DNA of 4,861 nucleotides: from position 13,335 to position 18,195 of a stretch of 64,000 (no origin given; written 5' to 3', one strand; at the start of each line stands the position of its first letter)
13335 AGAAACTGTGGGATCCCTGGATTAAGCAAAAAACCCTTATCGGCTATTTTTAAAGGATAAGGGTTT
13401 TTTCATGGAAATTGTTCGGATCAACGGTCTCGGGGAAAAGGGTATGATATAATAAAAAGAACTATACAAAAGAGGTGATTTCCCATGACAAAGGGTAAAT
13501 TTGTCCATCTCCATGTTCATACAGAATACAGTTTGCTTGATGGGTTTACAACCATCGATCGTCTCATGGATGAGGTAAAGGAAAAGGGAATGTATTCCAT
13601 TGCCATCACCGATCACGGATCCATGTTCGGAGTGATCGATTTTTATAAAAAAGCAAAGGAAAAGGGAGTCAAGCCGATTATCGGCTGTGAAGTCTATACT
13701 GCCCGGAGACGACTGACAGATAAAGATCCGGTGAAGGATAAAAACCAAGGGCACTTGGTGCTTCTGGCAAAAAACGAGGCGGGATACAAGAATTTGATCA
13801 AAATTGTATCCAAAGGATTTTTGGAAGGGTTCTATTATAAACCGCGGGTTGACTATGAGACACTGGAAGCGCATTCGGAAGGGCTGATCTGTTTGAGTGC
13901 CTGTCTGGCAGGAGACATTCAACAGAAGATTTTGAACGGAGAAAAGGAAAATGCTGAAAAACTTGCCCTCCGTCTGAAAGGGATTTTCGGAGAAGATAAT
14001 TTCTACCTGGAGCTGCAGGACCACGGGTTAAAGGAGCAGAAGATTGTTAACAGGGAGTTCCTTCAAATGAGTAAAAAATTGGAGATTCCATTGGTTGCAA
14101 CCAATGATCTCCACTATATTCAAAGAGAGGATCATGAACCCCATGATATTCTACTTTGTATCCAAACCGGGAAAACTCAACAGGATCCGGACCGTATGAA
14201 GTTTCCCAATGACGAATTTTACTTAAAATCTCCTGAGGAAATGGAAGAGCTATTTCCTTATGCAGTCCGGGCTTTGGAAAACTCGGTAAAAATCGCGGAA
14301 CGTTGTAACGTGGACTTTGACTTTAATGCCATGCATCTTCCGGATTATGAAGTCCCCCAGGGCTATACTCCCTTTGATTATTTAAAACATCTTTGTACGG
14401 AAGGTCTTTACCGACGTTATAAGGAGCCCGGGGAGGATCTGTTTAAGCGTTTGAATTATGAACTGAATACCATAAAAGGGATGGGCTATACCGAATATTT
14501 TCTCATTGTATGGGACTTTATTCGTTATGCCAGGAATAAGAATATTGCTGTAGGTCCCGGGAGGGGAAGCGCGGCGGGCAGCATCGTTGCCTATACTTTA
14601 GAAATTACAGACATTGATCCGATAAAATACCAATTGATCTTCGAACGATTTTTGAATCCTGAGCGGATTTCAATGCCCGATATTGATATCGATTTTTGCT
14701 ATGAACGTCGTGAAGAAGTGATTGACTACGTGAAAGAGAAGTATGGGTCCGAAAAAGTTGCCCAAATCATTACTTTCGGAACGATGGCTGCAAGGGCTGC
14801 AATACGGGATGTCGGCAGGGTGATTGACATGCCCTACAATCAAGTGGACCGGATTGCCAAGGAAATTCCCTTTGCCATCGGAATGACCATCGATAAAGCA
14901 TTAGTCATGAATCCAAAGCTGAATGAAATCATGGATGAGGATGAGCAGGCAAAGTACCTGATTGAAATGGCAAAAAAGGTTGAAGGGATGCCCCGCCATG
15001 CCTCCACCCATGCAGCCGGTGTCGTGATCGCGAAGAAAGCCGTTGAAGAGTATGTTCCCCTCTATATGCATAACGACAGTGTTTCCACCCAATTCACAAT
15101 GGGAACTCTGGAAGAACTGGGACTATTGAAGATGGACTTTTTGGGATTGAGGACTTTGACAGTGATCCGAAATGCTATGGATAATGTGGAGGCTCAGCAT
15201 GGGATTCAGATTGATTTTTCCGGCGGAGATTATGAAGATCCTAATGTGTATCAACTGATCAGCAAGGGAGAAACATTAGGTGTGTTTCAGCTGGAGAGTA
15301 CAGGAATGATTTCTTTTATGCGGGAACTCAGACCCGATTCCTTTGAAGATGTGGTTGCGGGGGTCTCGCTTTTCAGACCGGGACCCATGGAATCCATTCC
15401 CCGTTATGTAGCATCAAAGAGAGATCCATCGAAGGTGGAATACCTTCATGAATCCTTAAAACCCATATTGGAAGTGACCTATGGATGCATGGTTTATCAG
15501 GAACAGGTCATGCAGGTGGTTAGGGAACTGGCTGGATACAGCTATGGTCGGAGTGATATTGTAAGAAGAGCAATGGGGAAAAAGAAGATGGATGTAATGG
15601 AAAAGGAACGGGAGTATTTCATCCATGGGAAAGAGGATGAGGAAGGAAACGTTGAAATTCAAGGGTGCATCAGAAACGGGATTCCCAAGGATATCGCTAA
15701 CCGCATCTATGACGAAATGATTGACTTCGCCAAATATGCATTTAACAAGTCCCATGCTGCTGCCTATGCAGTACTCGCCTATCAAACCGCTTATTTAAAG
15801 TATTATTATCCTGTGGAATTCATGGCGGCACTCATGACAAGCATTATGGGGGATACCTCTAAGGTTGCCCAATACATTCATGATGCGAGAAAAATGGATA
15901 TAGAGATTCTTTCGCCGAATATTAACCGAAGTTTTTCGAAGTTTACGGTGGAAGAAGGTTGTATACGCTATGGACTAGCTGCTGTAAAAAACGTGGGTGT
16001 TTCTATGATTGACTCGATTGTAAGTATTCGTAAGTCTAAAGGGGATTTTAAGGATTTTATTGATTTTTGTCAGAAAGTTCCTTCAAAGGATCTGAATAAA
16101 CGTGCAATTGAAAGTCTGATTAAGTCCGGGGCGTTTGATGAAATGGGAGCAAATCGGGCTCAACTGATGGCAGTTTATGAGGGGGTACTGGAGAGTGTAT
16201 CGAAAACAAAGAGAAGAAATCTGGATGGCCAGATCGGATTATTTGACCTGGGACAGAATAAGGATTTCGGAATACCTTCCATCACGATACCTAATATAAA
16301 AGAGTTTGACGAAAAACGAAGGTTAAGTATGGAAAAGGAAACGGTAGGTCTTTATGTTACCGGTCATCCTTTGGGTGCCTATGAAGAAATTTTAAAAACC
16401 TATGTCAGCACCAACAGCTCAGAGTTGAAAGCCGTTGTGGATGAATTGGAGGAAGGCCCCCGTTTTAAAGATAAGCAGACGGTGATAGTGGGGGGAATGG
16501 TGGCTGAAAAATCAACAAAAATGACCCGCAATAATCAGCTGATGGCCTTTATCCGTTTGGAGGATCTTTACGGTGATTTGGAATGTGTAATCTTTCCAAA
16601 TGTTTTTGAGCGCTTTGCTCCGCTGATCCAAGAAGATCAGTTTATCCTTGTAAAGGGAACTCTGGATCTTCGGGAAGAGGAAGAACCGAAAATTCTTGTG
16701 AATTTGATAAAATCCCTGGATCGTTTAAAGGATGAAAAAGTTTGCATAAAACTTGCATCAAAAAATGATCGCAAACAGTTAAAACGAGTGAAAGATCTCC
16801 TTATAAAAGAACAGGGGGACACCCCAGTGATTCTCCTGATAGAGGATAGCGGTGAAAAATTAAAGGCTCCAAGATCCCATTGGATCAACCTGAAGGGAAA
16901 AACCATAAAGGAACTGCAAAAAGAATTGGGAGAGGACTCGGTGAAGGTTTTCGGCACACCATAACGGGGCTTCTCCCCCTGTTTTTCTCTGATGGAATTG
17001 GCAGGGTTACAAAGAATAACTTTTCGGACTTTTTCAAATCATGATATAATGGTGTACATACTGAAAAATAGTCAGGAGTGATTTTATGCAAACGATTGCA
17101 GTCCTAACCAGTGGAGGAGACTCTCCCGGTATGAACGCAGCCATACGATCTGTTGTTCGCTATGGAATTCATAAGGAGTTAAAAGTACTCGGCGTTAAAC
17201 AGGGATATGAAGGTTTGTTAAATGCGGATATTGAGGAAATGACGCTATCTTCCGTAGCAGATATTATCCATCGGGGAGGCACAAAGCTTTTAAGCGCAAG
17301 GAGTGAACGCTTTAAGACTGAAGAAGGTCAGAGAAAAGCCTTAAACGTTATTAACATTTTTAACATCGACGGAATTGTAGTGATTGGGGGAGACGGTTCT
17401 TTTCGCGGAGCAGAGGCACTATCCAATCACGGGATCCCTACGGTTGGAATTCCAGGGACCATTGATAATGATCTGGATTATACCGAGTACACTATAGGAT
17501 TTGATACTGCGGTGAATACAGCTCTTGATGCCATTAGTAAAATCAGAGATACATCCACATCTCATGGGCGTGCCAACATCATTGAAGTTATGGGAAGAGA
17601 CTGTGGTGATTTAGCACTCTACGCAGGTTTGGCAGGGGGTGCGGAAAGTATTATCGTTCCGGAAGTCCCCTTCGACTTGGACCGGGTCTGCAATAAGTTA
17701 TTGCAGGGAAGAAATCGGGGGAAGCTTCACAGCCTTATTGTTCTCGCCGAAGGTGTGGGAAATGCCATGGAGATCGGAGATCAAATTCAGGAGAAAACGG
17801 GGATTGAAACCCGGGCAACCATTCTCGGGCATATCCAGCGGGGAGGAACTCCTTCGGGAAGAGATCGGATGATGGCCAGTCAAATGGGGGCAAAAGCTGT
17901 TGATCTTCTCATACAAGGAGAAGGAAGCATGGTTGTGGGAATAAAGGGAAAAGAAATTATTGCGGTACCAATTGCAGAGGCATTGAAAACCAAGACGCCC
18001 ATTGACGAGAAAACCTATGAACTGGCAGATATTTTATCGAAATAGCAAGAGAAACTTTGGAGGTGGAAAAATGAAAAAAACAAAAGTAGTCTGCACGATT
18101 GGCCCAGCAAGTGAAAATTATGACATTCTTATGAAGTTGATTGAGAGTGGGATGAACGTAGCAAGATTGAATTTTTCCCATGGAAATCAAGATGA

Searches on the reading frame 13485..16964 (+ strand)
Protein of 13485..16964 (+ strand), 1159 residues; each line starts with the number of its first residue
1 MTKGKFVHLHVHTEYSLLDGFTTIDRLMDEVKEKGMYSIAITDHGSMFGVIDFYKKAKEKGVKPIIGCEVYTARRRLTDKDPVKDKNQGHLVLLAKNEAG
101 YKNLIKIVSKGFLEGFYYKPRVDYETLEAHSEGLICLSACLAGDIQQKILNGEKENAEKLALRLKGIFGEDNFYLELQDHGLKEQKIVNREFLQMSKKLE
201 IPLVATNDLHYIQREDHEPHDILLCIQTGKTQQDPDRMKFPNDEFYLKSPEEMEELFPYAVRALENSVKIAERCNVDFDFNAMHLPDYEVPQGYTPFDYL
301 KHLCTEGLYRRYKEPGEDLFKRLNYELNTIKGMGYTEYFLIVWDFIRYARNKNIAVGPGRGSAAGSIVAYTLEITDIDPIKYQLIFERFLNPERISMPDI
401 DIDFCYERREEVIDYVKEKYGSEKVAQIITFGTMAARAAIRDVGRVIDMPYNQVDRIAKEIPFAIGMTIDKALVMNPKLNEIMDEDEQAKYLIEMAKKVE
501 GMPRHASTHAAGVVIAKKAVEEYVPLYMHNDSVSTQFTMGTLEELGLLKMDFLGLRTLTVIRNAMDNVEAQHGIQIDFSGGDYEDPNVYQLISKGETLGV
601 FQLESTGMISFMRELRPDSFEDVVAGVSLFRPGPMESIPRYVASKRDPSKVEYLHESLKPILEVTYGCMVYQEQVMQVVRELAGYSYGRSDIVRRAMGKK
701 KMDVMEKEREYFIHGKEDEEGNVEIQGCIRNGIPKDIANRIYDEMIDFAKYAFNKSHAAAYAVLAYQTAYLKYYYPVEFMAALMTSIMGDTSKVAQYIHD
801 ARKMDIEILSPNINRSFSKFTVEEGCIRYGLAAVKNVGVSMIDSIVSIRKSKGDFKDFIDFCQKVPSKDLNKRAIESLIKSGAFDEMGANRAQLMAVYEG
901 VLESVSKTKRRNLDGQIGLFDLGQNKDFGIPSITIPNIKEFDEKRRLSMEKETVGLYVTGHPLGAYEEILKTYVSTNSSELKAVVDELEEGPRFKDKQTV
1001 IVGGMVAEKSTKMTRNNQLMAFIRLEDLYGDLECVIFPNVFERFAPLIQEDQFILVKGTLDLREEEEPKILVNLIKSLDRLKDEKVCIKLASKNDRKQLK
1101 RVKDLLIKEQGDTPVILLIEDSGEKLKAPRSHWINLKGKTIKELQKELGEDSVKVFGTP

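Call 62: search_protein_families(library=pfam, proteins=[window:13485-16964:+], max_evalue=0.00001)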
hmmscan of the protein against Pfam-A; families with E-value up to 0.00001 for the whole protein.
window:13485-16964:+ (1159 aa): 5 families
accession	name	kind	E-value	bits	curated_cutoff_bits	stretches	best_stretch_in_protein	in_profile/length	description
PF07733.18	DNA_pol3_alpha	-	8.2e-108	360.4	23.9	1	298-554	1-260/260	Bacterial DNA polymerase III alpha NTPase domain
PF02811.25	PHP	-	4.3e-61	206.5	26.4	1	8-180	1-164/164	PHP domain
PF17657.6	DNA_pol3_finger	-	3e-60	202.7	22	1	557-717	1-163/166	Bacterial DNA polymerase III alpha subunit finger domain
PF14579.12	HHH_6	-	1.5e-30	105.6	25.6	1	806-894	2-90/90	Helix-hairpin-helix motif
PF01336.31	tRNA_anti-codon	-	1.9e-11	44.2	27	1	1000-1076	1-73/75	OB-fold nucleic acid binding domain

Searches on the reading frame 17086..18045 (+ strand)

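Call 62: search_protein_families(library=pfam, proteins=[window:17086-18045:+], max_evalue=0.00001)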
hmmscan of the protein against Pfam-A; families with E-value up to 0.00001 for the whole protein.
window:17086-18045:+ (319 aa): 1 family
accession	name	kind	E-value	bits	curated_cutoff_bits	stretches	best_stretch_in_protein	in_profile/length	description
PF00365.25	PFK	-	6.2e-111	370.6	30.9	1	4-275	2-277/277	Phosphofructokinase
